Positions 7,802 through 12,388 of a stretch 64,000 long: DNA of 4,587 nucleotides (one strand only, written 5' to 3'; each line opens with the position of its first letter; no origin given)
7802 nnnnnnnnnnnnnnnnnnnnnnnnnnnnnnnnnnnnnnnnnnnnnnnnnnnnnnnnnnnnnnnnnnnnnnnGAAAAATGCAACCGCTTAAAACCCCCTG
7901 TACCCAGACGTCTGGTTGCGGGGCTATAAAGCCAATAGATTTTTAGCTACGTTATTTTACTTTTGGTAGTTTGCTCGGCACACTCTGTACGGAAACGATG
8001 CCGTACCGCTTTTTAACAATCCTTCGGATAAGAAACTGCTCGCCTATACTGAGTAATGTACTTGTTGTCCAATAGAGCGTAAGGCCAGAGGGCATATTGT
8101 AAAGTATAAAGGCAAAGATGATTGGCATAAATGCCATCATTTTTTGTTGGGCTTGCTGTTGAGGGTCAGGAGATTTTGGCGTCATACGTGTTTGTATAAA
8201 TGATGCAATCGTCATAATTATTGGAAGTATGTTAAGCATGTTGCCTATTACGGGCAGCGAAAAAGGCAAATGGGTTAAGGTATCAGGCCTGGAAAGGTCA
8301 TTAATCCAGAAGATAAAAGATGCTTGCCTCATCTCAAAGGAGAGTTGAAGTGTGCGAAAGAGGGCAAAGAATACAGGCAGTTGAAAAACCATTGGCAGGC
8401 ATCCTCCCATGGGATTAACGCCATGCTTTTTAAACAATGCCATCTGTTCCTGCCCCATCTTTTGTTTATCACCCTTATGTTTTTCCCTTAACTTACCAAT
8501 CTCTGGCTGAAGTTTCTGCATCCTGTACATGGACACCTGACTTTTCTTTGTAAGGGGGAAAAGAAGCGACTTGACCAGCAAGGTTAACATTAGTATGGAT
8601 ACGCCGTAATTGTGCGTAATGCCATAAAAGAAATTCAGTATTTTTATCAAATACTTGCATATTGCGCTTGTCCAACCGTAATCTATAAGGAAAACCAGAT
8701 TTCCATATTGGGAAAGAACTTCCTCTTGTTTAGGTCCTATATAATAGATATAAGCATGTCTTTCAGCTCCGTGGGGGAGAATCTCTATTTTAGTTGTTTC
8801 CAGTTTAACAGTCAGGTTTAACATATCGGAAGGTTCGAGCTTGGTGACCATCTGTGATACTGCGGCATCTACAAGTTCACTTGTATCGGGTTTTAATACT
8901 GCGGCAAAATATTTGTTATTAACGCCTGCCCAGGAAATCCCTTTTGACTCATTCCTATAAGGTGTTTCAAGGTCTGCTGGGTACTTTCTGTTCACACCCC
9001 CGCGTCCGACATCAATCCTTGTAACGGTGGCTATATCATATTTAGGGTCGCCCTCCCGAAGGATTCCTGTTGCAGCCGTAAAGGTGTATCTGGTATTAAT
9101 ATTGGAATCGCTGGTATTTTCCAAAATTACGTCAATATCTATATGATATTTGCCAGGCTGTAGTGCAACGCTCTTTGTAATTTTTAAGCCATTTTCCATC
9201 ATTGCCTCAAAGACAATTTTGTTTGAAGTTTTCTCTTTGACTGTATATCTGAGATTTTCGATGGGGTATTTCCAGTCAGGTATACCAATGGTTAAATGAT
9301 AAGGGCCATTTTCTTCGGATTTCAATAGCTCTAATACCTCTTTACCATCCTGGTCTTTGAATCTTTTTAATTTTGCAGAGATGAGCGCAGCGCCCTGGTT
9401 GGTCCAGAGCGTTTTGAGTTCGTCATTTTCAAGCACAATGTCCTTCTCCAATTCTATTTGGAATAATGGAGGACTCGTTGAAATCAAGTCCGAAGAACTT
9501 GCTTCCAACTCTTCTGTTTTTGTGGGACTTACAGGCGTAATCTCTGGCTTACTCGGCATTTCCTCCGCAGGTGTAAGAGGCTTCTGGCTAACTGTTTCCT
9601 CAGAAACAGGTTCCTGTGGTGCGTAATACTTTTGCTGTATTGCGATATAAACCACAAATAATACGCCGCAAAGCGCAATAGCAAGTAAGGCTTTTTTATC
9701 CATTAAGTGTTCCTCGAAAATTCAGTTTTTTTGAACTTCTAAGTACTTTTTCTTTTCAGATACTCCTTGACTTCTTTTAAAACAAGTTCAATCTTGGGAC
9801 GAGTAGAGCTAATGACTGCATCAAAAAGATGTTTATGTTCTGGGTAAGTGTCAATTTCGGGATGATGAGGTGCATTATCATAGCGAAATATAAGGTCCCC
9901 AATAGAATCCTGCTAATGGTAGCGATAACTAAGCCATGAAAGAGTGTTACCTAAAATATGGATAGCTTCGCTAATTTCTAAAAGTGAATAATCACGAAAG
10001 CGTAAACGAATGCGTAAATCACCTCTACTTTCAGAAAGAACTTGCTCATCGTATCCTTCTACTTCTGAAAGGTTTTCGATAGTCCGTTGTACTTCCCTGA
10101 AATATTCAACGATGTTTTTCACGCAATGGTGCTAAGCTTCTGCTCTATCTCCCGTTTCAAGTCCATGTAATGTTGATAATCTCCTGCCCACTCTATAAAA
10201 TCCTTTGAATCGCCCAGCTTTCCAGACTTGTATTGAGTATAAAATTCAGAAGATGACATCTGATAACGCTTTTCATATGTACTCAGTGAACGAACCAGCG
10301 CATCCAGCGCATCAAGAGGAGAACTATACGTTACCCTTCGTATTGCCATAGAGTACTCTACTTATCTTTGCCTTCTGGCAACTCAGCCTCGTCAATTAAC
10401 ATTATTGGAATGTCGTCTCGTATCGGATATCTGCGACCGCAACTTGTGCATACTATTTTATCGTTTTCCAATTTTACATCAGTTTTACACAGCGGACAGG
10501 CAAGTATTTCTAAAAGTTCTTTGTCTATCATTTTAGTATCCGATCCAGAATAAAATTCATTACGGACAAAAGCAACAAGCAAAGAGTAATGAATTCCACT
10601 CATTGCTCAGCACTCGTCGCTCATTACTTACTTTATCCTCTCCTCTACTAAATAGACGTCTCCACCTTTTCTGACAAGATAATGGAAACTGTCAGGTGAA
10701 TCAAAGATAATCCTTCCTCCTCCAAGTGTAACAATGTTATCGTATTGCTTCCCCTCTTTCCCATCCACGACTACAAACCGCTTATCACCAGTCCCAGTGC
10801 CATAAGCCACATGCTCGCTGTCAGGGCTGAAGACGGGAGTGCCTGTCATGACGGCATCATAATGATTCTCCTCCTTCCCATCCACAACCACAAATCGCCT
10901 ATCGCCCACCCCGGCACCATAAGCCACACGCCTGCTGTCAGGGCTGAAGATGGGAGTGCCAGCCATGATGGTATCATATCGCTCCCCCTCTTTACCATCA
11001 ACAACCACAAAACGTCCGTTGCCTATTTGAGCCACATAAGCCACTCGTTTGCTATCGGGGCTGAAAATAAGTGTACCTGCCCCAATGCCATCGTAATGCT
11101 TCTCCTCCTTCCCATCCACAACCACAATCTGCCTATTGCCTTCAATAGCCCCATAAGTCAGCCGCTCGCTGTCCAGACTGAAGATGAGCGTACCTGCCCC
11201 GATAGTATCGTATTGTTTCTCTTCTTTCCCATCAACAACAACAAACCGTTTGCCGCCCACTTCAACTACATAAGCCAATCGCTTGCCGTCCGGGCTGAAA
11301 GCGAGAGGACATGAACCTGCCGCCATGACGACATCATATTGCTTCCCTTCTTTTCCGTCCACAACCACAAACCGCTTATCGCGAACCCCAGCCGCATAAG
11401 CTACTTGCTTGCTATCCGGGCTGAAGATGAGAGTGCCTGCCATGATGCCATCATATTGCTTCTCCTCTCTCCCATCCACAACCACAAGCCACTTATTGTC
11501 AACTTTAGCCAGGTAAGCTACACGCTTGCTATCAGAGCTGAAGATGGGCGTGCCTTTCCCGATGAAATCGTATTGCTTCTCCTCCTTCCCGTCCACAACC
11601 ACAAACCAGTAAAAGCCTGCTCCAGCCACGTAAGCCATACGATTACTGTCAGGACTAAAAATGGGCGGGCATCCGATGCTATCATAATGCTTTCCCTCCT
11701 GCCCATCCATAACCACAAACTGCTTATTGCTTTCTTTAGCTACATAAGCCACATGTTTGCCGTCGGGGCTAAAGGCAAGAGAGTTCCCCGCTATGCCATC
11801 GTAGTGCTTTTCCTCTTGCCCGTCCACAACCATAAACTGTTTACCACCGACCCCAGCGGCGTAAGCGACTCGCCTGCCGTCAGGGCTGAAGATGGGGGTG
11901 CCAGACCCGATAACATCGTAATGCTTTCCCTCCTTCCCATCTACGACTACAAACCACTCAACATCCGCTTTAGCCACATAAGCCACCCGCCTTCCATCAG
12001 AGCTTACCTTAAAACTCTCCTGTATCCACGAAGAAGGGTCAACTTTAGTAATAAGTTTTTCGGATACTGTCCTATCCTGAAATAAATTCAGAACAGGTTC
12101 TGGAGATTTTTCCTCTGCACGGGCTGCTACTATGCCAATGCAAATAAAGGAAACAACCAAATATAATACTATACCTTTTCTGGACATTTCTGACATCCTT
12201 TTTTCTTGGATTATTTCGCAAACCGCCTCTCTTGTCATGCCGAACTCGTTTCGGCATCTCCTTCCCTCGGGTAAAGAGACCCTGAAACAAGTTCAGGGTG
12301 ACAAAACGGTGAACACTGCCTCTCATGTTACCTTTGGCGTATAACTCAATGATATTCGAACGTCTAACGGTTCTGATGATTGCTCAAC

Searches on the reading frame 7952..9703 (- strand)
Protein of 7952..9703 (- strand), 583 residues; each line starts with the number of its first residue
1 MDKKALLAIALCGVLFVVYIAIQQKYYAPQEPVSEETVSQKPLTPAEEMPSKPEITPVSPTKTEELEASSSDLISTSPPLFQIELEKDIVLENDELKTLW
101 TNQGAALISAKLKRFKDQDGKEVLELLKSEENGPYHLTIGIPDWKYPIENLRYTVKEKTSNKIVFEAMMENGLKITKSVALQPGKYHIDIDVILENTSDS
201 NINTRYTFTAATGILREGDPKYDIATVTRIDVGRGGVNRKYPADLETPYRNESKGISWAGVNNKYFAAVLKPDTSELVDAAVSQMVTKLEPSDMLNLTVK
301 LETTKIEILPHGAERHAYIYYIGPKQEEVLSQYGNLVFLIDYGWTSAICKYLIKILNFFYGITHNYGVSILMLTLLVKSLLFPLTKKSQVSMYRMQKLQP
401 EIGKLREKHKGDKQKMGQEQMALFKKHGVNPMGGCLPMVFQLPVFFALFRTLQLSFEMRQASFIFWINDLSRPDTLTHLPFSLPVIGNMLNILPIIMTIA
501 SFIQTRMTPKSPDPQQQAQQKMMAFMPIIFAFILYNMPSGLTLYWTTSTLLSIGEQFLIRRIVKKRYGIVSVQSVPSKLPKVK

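Call 43: search_protein_families(library=ncbifam, proteins=[window:7952-9703:-], max_evalue=0.00001)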
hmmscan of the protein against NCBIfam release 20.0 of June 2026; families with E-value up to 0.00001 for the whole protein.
window:7952-9703:- (583 aa): 22 families
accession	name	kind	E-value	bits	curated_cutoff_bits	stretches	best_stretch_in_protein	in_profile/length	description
NF002353.0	PRK01318.1-4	equivalog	1.6e-92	311.1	365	1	3-569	6-582/596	membrane protein insertase YidC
NF002352.0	PRK01318.1-3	equivalog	1.9e-92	311.2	447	1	4-565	5-554/562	membrane protein insertase YidC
NF002355.0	PRK01318.2-2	equivalog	1.7e-86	291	891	1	1-566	1-600/602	membrane protein insertase YidC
NF002356.0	PRK01318.2-3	equivalog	9.3e-83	278.6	460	1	1-564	1-576/627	membrane protein insertase YidC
NF002357.0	PRK01318.2-4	equivalog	8.9e-74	249.1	479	1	314-566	282-519/532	membrane protein insertase YidC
NF002351.0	PRK01318.1-1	equivalog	3.3e-73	247.3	740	1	3-566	4-537/545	membrane protein insertase YidC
NF002359.0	PRK01318.2-6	equivalog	3.6e-63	213.9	600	1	84-563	94-581/624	membrane protein insertase YidC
TIGR03592.1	yidC_oxa1_cterm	subfamily_domain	6.2e-63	212.3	84.3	1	365-561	1-191/191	membrane protein insertase YidC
NF002168.0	PRK01001.1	equivalog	1.4e-55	189.1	670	1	346-566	556-781/795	membrane protein insertase YidC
NF002354.0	PRK01318.2-1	equivalog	4.4e-49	167.4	1094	1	320-565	306-536/548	membrane protein insertase YidC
NF002358.0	PRK01318.2-5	equivalog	5.2e-48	164.1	605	1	354-565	329-541/545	membrane protein insertase YidC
TIGR03593.1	yidC_nterm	equivalog_domain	3.2e-42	145.4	58.25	1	3-363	2-362/363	membrane protein insertase YidC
NF002803.0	PRK02944.1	equivalog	3.9e-36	124.8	377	1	344-560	36-241/255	YidC family membrane integrase SpoIIIJ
NF002350.0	PRK01315.1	equivalog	2.1e-35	122.4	282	1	365-560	41-255/329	membrane protein insertase YidC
NF002734.0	PRK02654.1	equivalog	3.3e-29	101.9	324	1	350-454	11-118/384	membrane protein insertase YidC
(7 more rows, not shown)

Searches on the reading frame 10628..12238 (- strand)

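Call 43: search_protein_families(library=ncbifam, proteins=[window:10628-12238:-], max_evalue=0.00001)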
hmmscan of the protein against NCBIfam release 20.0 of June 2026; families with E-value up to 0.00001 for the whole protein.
window:10628-12238:- (536 aa): 6 families
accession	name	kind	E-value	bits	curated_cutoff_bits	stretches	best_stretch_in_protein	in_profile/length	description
NF045725.1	TmcD_fam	equivalog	3.5e-45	154.6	440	4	390-477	310-395/412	electron transfer complex subunit TmcD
TIGR02800.1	propeller_TolB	equivalog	8.5e-19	67.8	343.15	1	114-205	195-297/418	Tol-Pal system beta propeller repeat protein TolB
NF002183.0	PRK01029.1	equivalog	3e-11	43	405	0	113-185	284-364/429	Tol-Pal system protein TolB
NF033523.0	lasso_peptidase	equivalog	7.5e-11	41.5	400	0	152-284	22-151/638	Atxe2 family lasso peptide isopeptidase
NF052280.1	7_blade_YncE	equivalog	1.5e-07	30.5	400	0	237-322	226-314/338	7-bladed beta-propeller protein YncE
NF053518.1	DipepPtdsDpp5Prph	equivalog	7.9e-06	24.7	900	0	212-286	46-127/655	dipeptidyl-peptidase Dpp5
